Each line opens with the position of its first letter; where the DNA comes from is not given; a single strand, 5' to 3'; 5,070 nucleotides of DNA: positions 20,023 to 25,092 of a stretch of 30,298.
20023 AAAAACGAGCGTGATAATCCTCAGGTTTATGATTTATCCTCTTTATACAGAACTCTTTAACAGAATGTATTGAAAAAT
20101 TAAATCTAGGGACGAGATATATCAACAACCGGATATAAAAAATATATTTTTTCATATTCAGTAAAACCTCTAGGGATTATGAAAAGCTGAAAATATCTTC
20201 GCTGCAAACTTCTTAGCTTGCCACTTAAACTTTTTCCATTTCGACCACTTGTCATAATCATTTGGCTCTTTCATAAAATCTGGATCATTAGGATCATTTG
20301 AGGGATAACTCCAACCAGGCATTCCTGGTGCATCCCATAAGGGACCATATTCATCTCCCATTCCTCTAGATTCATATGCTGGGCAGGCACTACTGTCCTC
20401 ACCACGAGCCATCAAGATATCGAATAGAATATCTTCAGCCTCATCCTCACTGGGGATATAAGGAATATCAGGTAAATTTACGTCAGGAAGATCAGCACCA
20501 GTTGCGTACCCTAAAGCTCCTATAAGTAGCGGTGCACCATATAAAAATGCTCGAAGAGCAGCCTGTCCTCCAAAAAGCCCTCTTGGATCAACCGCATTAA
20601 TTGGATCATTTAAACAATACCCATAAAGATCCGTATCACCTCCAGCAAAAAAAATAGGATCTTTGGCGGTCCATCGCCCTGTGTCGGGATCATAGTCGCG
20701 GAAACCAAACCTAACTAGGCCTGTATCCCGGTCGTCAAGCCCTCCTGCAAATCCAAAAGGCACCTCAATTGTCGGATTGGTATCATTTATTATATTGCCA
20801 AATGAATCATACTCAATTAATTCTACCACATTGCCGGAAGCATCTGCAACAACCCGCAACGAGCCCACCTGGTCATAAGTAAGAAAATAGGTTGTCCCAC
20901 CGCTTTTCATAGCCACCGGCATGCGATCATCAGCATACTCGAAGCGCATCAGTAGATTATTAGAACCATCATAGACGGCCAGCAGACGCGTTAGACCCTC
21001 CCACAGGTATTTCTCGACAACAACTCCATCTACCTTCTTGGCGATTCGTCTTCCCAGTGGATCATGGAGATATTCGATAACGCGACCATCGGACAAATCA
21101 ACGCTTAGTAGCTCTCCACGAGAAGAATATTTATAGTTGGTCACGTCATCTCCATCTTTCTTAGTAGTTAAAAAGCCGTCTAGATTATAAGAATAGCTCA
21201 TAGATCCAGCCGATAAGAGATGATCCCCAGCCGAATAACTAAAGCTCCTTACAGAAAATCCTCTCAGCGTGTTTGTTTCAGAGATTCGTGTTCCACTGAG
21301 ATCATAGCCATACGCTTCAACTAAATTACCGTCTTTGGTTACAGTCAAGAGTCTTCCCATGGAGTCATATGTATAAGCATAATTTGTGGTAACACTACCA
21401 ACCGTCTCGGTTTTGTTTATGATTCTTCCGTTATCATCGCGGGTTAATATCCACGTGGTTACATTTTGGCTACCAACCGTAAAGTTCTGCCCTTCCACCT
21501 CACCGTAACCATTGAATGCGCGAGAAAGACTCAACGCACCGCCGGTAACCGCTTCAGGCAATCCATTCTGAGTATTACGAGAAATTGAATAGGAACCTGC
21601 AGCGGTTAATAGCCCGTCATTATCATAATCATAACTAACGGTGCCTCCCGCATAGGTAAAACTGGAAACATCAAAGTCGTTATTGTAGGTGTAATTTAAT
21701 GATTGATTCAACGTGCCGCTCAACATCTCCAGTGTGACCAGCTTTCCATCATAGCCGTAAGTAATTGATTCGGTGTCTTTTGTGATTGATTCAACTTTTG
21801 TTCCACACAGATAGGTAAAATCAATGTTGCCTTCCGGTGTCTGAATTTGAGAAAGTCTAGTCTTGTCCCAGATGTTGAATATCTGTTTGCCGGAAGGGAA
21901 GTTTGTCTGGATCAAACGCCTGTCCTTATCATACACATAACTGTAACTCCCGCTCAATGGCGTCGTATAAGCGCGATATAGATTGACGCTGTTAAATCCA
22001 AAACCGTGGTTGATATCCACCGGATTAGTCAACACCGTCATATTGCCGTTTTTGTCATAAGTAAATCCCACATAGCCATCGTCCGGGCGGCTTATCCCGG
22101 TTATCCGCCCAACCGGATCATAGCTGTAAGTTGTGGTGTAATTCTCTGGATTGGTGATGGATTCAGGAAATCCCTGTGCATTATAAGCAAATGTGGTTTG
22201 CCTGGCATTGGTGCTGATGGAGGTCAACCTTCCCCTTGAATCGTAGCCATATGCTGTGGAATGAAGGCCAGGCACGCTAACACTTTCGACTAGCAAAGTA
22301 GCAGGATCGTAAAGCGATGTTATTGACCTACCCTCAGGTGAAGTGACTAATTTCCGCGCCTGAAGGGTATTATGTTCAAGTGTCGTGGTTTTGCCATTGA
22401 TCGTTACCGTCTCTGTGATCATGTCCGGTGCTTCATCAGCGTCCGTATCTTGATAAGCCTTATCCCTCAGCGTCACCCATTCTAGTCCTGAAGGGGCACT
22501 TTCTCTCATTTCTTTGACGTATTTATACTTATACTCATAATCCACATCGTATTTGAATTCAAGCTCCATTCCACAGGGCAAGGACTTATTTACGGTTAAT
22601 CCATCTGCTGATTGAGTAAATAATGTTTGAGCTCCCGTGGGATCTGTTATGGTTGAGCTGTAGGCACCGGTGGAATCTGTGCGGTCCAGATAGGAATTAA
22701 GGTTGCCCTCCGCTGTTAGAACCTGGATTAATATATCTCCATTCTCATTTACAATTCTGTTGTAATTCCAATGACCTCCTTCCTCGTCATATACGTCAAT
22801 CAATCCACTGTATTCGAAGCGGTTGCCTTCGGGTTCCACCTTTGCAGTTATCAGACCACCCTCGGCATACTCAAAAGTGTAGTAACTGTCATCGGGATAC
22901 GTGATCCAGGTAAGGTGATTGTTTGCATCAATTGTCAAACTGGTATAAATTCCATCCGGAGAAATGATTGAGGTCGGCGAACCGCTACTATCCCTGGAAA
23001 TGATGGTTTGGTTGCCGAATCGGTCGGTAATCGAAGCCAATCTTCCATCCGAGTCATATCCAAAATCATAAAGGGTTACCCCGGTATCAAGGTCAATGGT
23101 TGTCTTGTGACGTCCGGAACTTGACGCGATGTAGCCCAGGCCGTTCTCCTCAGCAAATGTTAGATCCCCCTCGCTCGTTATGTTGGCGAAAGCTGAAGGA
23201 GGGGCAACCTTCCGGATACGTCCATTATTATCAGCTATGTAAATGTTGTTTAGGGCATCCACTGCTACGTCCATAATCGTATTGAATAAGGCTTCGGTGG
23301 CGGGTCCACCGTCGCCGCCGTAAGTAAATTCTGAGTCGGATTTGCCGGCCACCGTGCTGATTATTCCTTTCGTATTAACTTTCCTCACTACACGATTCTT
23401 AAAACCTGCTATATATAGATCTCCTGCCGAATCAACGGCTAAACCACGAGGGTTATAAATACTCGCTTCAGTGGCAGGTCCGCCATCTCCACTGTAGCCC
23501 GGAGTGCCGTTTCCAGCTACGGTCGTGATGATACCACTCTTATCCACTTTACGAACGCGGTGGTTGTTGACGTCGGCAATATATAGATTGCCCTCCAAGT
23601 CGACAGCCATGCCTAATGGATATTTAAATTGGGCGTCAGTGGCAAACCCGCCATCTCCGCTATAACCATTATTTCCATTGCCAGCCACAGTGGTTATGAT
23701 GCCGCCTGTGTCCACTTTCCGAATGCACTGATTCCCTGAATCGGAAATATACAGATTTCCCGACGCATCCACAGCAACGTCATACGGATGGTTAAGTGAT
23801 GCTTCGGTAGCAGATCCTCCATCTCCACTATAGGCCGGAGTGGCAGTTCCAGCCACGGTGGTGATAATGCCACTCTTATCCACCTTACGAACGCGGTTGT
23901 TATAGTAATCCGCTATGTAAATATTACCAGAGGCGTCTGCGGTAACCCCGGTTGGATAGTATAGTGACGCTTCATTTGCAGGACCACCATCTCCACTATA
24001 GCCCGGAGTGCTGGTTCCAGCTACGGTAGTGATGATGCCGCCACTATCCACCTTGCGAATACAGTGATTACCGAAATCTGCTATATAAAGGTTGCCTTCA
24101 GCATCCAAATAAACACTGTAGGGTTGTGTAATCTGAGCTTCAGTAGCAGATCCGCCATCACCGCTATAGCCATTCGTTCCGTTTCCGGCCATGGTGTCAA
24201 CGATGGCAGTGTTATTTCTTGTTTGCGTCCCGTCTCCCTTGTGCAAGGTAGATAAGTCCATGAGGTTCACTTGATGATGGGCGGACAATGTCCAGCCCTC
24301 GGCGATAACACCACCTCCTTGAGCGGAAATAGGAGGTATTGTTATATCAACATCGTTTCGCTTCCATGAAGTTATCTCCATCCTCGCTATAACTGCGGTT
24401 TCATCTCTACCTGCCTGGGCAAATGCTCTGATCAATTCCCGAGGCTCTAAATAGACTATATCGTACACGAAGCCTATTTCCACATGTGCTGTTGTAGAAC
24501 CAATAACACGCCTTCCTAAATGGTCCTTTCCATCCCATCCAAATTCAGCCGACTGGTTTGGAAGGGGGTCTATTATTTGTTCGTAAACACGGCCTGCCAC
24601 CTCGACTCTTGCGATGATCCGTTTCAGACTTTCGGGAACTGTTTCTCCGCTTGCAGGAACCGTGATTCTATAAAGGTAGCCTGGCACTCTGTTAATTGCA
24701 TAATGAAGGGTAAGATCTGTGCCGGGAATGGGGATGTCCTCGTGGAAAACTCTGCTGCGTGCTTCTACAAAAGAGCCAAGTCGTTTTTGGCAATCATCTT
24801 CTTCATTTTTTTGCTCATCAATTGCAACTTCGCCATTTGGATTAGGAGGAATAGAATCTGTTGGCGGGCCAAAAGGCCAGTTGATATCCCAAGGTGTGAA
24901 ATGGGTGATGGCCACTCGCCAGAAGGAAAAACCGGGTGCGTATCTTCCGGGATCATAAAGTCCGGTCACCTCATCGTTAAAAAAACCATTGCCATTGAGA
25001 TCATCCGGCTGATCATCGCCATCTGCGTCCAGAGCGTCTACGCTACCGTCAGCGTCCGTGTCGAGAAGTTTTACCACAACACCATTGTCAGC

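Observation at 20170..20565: C-terminal 131-aa domain after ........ has no recognisable toxin motif and a hydrophobic helix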

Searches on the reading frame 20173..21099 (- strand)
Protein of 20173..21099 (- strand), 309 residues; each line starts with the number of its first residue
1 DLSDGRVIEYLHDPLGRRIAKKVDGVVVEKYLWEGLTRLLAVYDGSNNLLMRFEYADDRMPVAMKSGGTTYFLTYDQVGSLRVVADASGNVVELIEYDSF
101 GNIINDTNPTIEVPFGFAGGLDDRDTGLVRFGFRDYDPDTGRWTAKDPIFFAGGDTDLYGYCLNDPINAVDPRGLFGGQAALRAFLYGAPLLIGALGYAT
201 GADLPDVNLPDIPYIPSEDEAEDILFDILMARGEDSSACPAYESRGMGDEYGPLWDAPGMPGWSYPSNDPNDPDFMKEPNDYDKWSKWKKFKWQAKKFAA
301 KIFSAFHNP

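Call 46: search_solved_structures(query=window:20173-21099:-, max_evalue=0.001, show_alignments=3)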
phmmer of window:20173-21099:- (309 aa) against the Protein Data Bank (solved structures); distinct sequences matched with E-value up to 0.001: 43.
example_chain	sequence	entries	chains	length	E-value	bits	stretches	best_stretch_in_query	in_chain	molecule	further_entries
9pt5_A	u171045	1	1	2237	7.8e-48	166.9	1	5-176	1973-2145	Teneurin-like protein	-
9ifo_A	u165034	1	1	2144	4.3e-47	164.5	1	5-175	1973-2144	Teneurin-Like Protein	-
8h8a_A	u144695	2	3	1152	1.1e-22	84.2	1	4-174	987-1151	Putative Rhs-family protein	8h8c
8h8b_A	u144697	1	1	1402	9e-22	81.2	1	4-177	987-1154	Putative Rhs-family protein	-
6vhh_A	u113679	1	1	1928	4e-18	69.2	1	4-152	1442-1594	Teneurin-2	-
6cmx_A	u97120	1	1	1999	4.4e-18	69.1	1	4-152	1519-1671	Teneurin-2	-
9g42_A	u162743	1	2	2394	5.5e-18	68.8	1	4-151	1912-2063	Teneurin transmembrane protein 2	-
9g2h_A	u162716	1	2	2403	5.5e-18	68.8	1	4-151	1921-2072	Teneurin transmembrane protein 2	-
9g41_A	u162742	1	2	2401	5.5e-18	68.8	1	4-151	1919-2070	Teneurin transmembrane protein 2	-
9g2f_A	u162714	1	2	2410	5.7e-18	68.7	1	4-151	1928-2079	Teneurin transmembrane protein 2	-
8fia_A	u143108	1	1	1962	9.5e-18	68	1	50-174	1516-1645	Teneurin-m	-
6ske_A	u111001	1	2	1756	2e-17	67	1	4-151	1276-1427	Teneurin-2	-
6ska_A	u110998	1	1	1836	2.2e-17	66.8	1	4-151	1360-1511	Teneurin-2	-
6fb3_A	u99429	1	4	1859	2.3e-17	66.7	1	4-151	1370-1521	Teneurin-2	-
7bam_A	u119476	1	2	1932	5.1e-17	65.6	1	8-148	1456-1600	Teneurin-4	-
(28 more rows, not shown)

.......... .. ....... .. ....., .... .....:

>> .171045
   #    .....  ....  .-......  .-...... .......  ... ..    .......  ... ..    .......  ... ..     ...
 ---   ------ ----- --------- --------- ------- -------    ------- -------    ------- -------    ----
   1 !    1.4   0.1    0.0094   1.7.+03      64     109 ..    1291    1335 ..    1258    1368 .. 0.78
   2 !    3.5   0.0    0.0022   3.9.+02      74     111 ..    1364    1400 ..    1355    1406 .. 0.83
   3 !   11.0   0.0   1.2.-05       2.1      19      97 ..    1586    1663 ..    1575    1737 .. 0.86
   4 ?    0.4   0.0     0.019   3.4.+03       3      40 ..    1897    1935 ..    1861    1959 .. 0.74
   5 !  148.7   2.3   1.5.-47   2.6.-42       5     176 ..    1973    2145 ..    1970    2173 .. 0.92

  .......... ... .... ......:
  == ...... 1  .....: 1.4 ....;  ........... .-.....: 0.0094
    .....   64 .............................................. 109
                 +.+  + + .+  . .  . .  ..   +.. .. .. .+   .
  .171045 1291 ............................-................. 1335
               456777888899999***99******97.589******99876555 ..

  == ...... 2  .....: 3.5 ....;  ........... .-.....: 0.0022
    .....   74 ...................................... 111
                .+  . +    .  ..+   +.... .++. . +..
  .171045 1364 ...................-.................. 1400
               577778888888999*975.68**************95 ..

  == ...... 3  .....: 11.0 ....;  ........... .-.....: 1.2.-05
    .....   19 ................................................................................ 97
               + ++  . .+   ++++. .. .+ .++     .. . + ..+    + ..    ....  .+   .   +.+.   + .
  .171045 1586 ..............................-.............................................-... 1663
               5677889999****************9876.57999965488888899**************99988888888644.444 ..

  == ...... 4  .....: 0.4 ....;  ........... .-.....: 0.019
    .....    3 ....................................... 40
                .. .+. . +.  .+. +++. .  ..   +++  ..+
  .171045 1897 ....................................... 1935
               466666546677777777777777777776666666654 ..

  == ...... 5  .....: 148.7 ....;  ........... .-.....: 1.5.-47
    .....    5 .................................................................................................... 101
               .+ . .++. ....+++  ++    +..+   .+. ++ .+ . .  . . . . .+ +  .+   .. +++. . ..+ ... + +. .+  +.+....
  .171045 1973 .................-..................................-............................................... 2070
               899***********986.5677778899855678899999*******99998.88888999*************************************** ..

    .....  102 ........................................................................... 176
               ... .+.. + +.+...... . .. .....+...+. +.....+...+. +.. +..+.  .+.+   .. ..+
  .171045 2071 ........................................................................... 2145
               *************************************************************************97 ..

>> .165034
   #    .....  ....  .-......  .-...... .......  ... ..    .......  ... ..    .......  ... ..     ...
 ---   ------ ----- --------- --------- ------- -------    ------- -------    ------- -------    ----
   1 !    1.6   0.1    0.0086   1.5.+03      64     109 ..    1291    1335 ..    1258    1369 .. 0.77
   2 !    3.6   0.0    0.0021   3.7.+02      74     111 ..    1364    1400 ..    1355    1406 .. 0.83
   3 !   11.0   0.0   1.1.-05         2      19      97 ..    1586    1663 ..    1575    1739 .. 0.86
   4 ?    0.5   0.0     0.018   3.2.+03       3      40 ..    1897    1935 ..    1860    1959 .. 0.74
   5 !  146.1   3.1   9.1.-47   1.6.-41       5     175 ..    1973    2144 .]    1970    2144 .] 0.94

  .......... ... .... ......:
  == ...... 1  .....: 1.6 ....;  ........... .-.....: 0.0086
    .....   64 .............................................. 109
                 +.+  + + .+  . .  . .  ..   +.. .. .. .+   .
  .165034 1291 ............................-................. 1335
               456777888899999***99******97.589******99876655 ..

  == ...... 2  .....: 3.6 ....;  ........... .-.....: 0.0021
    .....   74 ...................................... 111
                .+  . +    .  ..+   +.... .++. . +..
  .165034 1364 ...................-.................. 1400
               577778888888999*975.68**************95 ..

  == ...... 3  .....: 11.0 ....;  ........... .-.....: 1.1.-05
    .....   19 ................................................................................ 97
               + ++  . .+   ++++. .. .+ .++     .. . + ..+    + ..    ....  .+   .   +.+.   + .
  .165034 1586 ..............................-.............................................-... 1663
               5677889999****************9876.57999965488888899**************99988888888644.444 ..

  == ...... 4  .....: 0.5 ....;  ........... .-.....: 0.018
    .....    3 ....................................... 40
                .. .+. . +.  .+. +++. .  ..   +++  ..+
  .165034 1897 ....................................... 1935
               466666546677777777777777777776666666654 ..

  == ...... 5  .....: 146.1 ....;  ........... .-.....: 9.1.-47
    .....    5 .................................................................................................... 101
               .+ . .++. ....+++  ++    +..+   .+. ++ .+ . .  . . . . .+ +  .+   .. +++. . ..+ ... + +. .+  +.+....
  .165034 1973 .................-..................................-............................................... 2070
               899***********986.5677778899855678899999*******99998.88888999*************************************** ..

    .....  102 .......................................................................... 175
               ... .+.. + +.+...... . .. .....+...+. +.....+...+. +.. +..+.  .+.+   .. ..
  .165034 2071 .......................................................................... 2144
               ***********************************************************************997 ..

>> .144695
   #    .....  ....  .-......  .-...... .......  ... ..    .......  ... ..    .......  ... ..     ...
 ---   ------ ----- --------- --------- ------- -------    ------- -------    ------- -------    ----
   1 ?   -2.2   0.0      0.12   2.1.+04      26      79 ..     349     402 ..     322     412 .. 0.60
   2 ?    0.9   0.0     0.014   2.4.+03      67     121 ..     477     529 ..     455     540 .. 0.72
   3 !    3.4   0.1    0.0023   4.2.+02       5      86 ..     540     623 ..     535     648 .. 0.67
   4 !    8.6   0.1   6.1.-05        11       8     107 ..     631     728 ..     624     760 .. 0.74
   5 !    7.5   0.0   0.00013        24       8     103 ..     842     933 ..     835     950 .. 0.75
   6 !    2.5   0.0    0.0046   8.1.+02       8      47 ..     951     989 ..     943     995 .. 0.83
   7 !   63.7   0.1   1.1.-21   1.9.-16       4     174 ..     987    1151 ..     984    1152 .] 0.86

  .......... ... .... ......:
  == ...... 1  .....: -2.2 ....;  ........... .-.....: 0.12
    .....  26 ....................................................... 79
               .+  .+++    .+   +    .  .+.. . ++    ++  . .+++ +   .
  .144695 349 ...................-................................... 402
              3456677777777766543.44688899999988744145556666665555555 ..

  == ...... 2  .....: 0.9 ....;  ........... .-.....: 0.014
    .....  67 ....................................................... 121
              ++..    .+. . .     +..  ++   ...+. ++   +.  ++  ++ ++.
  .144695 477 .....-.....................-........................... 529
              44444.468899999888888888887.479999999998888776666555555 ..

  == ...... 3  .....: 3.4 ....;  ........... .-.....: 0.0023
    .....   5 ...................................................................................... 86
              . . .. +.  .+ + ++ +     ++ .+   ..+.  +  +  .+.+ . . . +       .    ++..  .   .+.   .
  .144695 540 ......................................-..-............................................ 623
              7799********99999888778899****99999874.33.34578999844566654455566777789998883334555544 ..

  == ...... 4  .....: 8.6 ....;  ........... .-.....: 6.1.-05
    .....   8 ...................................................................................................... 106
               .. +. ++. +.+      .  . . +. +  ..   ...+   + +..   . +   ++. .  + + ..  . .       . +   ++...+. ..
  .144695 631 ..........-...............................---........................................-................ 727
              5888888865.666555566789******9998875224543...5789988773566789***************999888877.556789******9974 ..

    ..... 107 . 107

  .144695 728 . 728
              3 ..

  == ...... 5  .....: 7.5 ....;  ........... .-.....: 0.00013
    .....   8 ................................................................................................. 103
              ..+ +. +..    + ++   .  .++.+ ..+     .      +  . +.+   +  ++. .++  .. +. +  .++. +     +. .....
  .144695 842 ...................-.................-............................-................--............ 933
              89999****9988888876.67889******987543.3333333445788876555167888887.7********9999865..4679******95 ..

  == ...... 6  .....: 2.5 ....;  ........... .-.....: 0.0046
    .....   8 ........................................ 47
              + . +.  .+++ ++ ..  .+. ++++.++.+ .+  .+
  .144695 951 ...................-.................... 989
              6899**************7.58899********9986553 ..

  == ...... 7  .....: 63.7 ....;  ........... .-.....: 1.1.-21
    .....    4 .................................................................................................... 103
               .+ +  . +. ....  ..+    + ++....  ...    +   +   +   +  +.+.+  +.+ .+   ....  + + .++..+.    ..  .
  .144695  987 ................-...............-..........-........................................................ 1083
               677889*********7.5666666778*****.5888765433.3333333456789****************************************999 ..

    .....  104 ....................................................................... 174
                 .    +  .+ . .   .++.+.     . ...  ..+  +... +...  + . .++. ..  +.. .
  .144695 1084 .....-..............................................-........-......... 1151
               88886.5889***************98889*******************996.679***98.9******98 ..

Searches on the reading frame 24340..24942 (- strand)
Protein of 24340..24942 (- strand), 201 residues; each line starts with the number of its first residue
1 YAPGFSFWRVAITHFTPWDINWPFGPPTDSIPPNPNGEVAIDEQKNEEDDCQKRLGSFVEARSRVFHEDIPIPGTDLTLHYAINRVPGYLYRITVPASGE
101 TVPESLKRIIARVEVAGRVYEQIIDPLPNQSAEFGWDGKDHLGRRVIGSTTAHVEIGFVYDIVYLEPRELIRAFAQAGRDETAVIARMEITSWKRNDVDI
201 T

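Call 66: search_solved_structures(query=window:24340-24942:-, max_evalue=0.001, show_alignments=1)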
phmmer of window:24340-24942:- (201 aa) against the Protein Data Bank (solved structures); distinct sequences matched with E-value up to 0.001: 18.
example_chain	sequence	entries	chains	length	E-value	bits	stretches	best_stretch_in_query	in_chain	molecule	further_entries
9ifo_A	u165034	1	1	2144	5.7e-32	114.4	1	1-175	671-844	Teneurin-Like Protein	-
9pt5_A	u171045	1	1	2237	6.1e-32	114.3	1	1-175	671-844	Teneurin-like protein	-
9g2h_A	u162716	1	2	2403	1.5e-13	54.2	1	62-162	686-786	Teneurin transmembrane protein 2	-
9g42_A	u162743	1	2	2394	1.5e-13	54.1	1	62-162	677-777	Teneurin transmembrane protein 2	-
9g2f_A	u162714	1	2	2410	1.6e-13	54.1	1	62-162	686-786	Teneurin transmembrane protein 2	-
9g41_A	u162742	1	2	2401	1.6e-13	54.1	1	62-162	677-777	Teneurin transmembrane protein 2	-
6vhh_A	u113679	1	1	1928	5.7e-13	52.3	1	62-162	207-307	Teneurin-2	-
6cmx_A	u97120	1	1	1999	6e-13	52.2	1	62-162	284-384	Teneurin-2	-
8fia_A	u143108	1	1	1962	8.4e-12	48.5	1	57-160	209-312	Teneurin-m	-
6fay_A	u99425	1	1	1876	8.9e-12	48.4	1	62-161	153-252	Odz3 protein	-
8r54_A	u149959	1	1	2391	1.3e-11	47.9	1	62-161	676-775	Teneurin-3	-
8r50_B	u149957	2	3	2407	1.3e-11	47.8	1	62-161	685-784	Teneurin-3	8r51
9igs_A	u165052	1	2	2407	1.3e-11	47.8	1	62-161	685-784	Isoform A1B1 of Teneurin-3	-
6ske_A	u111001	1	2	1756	3.6e-10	43.1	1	62-162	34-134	Teneurin-2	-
6ska_A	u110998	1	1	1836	3.8e-10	43.1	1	62-162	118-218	Teneurin-2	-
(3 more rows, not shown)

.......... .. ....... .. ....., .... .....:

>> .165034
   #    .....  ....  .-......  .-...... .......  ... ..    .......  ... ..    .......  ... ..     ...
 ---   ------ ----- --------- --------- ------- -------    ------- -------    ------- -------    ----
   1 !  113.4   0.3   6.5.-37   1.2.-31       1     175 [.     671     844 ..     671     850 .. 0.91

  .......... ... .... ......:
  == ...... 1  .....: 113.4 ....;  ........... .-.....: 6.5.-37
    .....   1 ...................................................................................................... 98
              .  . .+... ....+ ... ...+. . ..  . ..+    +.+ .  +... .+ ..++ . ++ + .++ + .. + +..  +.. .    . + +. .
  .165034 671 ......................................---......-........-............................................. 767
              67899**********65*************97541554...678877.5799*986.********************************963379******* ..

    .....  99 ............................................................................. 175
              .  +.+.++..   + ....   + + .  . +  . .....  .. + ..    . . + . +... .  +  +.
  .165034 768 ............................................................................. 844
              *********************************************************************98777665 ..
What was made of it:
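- On Bacterial teneurin-like protein (carrier): The top PDB hits are 9pt5 and 9ifo (calls 46, 66).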
